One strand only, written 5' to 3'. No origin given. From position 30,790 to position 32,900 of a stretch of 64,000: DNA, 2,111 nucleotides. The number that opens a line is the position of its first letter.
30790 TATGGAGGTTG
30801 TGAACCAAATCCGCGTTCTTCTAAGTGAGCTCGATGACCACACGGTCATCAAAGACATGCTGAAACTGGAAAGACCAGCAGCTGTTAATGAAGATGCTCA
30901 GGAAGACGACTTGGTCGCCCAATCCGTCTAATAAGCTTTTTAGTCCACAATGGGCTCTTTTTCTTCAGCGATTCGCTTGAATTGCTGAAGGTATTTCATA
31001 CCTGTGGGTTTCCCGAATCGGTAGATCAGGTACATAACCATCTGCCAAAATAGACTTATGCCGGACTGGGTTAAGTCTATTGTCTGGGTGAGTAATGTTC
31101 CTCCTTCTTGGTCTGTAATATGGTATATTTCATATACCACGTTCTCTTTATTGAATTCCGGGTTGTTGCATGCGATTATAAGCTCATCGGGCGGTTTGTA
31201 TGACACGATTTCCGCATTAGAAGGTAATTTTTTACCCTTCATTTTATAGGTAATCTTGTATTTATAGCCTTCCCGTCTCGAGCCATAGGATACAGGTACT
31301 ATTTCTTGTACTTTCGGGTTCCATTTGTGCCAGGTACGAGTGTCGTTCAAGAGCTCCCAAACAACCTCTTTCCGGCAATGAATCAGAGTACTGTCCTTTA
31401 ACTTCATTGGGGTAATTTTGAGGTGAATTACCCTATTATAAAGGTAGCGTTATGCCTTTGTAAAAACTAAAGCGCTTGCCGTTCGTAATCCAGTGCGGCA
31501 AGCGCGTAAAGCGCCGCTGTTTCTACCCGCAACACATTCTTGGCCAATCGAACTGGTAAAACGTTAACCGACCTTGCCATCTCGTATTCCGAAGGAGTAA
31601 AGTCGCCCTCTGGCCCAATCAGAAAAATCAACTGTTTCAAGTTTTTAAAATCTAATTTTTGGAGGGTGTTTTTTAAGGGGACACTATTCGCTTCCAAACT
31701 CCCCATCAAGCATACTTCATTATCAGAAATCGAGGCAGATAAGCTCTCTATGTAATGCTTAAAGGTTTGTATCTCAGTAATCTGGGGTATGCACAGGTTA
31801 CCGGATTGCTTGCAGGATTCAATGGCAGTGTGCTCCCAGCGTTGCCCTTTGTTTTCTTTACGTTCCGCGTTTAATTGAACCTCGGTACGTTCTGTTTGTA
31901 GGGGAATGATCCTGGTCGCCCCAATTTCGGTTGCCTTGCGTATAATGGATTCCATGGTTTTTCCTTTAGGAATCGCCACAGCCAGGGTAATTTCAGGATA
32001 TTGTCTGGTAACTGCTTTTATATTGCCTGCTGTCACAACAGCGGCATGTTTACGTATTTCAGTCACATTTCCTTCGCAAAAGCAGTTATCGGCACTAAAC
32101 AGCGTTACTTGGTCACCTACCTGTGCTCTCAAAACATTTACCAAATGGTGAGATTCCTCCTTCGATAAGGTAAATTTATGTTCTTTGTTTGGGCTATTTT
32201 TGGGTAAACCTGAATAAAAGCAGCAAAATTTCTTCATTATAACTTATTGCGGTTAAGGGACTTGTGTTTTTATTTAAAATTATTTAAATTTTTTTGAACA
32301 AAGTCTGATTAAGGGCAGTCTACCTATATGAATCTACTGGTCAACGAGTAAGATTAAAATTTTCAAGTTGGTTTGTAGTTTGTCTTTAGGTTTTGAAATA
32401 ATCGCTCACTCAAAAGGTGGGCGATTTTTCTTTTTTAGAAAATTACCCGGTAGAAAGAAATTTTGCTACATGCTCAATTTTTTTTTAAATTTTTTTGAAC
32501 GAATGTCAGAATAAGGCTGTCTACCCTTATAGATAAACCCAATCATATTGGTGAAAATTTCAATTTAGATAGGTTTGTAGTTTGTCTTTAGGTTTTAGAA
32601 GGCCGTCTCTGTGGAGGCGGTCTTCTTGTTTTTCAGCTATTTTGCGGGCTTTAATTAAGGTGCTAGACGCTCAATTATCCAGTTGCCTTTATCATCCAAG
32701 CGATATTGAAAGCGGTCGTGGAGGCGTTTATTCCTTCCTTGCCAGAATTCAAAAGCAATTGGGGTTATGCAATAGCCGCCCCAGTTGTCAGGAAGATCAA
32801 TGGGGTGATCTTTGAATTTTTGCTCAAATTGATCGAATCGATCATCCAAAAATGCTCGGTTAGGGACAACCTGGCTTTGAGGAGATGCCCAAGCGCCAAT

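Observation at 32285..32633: Two tandem paralogous small-RNA candidates with ECF (sigmaE/AlgU-like) promoter boxes and an identical 25-nt U-rich core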

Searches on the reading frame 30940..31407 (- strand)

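Call 62: search_protein_families(library=pfam, proteins=[window:30940-31407:-])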
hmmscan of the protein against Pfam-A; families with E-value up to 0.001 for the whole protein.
window:30940-31407:- (155 aa): 2 families
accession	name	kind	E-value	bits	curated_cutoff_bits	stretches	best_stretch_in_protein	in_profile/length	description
PF10604.15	Polyketide_cyc2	-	3.9e-09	37.4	27.4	1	3-113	4-109/142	Polyketide cyclase / dehydrase and lipid transport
PF08327.17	AHSA1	-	0.00022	21.9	22.1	1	13-110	4-96/125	Activator of Hsp90 ATPase homolog 1-like protein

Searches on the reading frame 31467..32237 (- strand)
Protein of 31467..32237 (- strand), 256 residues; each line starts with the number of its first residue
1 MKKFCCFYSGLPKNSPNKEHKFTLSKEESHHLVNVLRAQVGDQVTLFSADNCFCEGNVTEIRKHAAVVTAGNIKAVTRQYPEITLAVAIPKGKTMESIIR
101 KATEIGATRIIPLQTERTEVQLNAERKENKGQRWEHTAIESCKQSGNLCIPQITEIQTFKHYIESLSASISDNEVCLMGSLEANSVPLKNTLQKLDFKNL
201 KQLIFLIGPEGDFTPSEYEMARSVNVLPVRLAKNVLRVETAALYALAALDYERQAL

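Call 17: find_homologous_proteins(query=window:31467-32237:-, max_evalue=1e-10)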
Query window:31467-32237:- (256 aa): 5672 proteins with E <= 1e-10 among 6876 candidates; the best 120 are listed.
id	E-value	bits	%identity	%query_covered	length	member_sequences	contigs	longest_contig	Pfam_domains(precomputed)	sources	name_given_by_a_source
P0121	1.8e-164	563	100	100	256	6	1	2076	PF04452.20,PF20260.5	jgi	-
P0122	2.4e-58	216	46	98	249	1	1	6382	PF04452.20,PF20260.5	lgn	-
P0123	3.9e-57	212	47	99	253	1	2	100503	PF04452.20,PF20260.5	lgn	-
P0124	1.3e-55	207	45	98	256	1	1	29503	PF04452.20,PF20260.5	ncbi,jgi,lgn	-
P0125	4.1e-55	205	45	98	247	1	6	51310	PF04452.20,PF20260.5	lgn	-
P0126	3.8e-52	195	44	98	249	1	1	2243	PF04452.20,PF20260.5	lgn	-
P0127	2.5e-51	193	47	89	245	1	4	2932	PF04452.20,PF20260.5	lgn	-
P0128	4.0e-51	192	44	98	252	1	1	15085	PF04452.20,PF20260.5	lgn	-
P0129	4.9e-50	188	42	98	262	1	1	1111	PF04452.20,PF20260.5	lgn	-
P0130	7.2e-50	188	42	98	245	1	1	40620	PF04452.20,PF20260.5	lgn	-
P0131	1.4e-49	187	42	98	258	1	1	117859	PF04452.20,PF20260.5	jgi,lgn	-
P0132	1.6e-49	187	41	100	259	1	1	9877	PF04452.20,PF20260.5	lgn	-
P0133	3.4e-49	186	42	95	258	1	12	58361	PF04452.20,PF20260.5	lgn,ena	-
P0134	4.1e-49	185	44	98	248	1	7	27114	PF04452.20,PF20260.5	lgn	-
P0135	8.7e-49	184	42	98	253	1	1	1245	PF04452.20,PF20260.5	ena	-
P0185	2.9e-45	173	42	98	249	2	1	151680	PF04452.20,PF20260.5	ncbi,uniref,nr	ncbi:RsmE family RNA methyltransferase [Pelagicoccus enzymogenes]|uniref:RsmE family RNA methyltrans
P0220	1.5e-44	170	40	99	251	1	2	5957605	PF04452.20,PF20260.5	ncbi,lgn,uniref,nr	ncbi:RsmE family RNA methyltransferase [Opitutus terrae]|uniref:Ribosomal RNA small subunit methyltr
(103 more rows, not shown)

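Call 18: find_encoding_contigs(protein=P0220, flank=3000, max_places=2)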
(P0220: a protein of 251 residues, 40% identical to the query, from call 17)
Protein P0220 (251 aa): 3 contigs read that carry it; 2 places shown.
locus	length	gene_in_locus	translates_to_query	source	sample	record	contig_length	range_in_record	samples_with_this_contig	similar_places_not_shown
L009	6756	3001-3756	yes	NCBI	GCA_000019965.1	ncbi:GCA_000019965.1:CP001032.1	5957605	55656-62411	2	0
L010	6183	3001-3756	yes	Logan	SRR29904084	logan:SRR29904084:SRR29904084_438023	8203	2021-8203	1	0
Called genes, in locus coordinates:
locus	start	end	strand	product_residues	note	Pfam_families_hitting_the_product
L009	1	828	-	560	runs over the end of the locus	PF00072:Response_reg, PF08448:PAS_4 (weak), PF07730:HisKA_3, PF02518:HATPase_c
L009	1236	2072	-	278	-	PF02735:Ku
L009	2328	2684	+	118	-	-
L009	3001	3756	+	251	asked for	PF20260:PUA_4, PF04452:Methyltrans_RNA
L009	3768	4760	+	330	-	PF13407:Peripla_BP_4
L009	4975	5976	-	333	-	PF00108:Thiolase_N, PF07451:SpoVAD (faint), PF08545:ACP_syn_III, PF08541:ACP_syn_III_C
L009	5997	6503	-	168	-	PF00364:Biotin_lipoyl, PF25919:BSH_CusB (faint), PF02817:E3_binding (weak)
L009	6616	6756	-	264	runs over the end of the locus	PF00793:DAHP_synth_1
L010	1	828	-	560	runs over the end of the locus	PF00072:Response_reg, PF08448:PAS_4 (weak), PF07730:HisKA_3, PF02518:HATPase_c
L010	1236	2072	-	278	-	PF02735:Ku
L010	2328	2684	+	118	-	-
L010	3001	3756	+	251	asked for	PF20260:PUA_4, PF04452:Methyltrans_RNA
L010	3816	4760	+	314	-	PF13407:Peripla_BP_4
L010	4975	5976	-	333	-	PF00108:Thiolase_N, PF07451:SpoVAD (faint), PF08545:ACP_syn_III, PF08541:ACP_syn_III_C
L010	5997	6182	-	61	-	?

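Call 19: find_encoding_contigs(protein=P0185, flank=3000, max_places=2)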
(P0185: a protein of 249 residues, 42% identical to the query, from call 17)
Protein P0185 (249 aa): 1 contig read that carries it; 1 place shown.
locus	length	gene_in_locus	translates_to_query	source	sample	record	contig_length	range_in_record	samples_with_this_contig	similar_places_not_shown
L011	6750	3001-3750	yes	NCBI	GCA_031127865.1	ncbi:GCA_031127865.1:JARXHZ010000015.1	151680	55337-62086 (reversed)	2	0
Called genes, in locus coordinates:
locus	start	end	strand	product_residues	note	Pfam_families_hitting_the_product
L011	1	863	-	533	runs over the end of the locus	PF00890:FAD_binding_2, PF01266:DAO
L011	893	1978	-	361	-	PF02445:NadA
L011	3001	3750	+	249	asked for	PF20260:PUA_4, PF04452:Methyltrans_RNA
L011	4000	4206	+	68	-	-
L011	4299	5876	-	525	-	PF00364:Biotin_lipoyl, PF02817:E3_binding, PF00195:Chal_sti_synt_N (weak), PF00108:Thiolase_N (faint), PF08545:ACP_syn_III, PF08541:ACP_syn_III_C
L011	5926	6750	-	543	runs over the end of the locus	PF06418:CTP_synth_N, PF00117:GATase, PF07722:Peptidase_C26 (weak)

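Call 20: find_encoding_contigs(protein=P0123, flank=3000, max_places=2)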
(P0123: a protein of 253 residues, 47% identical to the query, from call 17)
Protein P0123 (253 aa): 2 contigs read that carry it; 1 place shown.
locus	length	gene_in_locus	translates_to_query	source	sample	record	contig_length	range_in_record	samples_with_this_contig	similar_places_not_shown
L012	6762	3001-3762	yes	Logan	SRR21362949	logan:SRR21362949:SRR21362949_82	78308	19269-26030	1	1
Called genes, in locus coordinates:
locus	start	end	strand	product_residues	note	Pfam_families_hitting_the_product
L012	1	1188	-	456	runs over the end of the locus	-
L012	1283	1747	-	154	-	-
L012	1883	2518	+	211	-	PF01243:PNPOx_N, PF10590:PNP_phzG_C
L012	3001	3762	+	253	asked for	PF20260:PUA_4, PF04452:Methyltrans_RNA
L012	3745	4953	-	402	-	PF01384:PHO4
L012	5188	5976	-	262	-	PF08867:FRG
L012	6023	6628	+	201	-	PF01810:LysE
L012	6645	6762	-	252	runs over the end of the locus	PF01370:Epimerase (weak), PF08338:DUF1731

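Call 21: find_encoding_contigs(protein=P0124, flank=3000, max_places=2)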
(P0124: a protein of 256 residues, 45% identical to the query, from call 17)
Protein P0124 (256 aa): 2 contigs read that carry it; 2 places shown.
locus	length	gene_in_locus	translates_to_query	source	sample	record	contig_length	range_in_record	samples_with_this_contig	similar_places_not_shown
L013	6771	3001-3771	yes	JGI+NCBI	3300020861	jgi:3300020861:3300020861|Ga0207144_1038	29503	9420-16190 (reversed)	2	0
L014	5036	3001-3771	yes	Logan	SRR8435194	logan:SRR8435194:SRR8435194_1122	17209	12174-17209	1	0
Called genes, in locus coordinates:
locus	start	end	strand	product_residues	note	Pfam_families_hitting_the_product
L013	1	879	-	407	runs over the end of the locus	-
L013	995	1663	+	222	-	PF12766:Pyridox_oxase_2 (weak), PF01243:PNPOx_N, PF10590:PNP_phzG_C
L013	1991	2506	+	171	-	-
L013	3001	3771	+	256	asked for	PF20260:PUA_4, PF04452:Methyltrans_RNA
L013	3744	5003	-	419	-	PF01384:PHO4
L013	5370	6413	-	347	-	PF08867:FRG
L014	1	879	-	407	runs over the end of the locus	-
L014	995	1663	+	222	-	PF12766:Pyridox_oxase_2 (weak), PF01243:PNPOx_N, PF10590:PNP_phzG_C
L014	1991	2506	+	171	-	-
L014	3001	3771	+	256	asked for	PF20260:PUA_4, PF04452:Methyltrans_RNA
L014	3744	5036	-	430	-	?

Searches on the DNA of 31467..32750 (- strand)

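Call 4: search_rna_families(source=window, start=32150, end=32750, threshold=evalue, max_evalue=10, show_alignments=3)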
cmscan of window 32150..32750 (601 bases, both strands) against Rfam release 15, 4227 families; matches with E-value up to 10: 14.
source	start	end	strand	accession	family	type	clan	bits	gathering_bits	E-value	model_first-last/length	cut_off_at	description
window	32335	32436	+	RF04312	trpB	Cis-reg;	-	28.9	59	0.06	1-107/107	no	trpB ncRNA motif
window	32394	32446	+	RF02433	SpF36_sRNA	Gene; sRNA;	-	22.2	48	1.4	1-51/51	no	Streptococcus sRNA SpF36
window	32537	32633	+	RF04179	BTnc049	Gene; sRNA;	-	20.5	81.9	0.52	1-111/111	no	Bacteroides sRNA BTnc049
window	32422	32525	+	RF03019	RT-16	Gene; sRNA;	-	20.4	50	1.3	1-158/158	no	RT-16 RNA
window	32351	32441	+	RF00242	ctRNA_pT181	Gene; antisense;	-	20.2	56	5.5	1-94/94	no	ctRNA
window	32390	32489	-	RF04312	trpB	Cis-reg;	-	19.4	59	4.2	1-107/107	no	trpB ncRNA motif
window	32394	32503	-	RF02618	SSRC34_2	Gene; sRNA;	-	18.3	48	2.3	1-125/125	no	Streptococcus sRNA 34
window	32487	32631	+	RF00515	PyrR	Cis-reg;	-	17.8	54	7.3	1-115/115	no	PyrR binding site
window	32370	32484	+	RF01770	rimP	Cis-reg; leader;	-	15.7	47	8.4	1-102/102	no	Gammaprotebacteria rimP leader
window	32592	32630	+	RF03948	mir-5045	Gene; miRNA;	-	15.1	80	5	1-57/57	no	mir-5045 microRNA precursor family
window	32598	32625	+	RF03227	mir-2528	Gene; miRNA;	-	14.5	102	9.9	45-72/118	no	mir-2528 microRNA precursor family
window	32549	32632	+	RF02637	EF0408_EF0409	Gene; sRNA;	-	12.9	440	0.62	1-412/412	no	Enterococcus sRNA EF0408_EF0409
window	32440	32567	-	RF01822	RsaJ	Gene; sRNA;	-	11.2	100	4.5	1-287/287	no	RNA Staph. aureus A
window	32329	32434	+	RF02637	EF0408_EF0409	Gene; sRNA;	-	9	440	8.9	1-412/412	no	Enterococcus sRNA EF0408_EF0409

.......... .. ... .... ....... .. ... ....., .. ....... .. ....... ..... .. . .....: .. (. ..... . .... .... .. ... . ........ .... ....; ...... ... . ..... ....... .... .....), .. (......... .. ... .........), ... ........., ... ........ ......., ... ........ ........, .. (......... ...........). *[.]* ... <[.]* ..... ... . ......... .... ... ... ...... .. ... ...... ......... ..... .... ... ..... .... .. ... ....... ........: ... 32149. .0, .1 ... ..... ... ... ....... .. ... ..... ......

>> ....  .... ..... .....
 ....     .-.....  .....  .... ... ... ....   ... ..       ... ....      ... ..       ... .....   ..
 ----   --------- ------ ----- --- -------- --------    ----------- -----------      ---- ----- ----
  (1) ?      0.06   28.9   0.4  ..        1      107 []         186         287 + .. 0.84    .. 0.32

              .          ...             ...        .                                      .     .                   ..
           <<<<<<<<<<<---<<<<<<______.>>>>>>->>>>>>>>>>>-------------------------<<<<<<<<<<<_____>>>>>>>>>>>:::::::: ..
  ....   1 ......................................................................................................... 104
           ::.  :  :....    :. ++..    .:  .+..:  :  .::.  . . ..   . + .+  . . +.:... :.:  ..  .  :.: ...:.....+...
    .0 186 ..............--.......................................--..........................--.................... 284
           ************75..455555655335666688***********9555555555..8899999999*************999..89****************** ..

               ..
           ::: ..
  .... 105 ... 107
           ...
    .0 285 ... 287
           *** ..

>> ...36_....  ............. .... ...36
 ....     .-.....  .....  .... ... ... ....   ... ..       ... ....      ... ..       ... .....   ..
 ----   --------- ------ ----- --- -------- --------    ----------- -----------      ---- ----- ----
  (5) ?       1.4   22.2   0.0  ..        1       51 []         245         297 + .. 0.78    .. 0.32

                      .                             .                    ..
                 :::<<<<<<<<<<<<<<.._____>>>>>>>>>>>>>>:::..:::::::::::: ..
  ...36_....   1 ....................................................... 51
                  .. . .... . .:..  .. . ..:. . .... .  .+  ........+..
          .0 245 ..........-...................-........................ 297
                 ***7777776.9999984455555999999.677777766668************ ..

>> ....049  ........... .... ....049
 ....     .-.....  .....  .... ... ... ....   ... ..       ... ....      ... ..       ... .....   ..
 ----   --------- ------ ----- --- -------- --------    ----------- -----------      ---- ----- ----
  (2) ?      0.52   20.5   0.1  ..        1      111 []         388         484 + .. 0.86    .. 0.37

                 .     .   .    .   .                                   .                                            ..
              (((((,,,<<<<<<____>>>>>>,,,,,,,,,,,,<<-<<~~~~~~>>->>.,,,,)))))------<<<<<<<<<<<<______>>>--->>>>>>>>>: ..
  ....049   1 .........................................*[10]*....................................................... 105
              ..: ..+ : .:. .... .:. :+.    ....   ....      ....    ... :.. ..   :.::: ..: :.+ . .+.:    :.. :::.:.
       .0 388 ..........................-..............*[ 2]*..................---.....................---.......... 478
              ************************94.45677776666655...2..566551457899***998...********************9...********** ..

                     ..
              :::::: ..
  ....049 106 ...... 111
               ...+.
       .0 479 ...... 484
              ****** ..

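Call 35: search_rna_families(sources=[L009, L011, L012, L007, L045, L028, L090, L040], threshold=gathering)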
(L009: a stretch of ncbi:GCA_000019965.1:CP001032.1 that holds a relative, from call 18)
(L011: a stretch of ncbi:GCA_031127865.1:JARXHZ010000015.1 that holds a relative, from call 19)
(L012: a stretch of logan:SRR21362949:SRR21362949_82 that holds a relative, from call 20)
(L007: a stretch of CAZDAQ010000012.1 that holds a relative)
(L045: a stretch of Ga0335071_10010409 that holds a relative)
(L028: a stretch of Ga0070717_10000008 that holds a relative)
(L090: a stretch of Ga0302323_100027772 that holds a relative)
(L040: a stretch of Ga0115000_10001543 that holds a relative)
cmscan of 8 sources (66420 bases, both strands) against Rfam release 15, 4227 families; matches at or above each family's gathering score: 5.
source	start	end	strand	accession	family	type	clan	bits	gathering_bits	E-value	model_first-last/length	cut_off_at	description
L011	2328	2409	-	RF00005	tRNA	Gene; tRNA;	CL00001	59.3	29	2.8e-10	1-71/71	no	tRNA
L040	13134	13215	-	RF00005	tRNA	Gene; tRNA;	CL00001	58.6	29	4.6e-10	1-71/71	no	tRNA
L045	4537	4620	+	RF00005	tRNA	Gene; tRNA;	CL00001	55.4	29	3.3e-09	1-71/71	no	tRNA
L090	4236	4320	-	RF00005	tRNA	Gene; tRNA;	CL00001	54.3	29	6.8e-09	1-71/71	no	tRNA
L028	7537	7618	+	RF00005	tRNA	Gene; tRNA;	CL00001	52.2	29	2.5e-08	1-71/71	no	tRNA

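Call 64: search_dna_similar(query=window:32270-32640:+, collection=plasmids, mode=distant, max_rows=5)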
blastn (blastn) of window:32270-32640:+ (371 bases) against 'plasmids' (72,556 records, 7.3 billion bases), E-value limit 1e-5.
No match.

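Call 65: search_dna_similar(query=window:32270-32640:+, collection=phages, mode=distant, max_rows=5)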
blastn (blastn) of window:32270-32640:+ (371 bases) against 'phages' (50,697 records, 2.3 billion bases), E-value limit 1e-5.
No match.
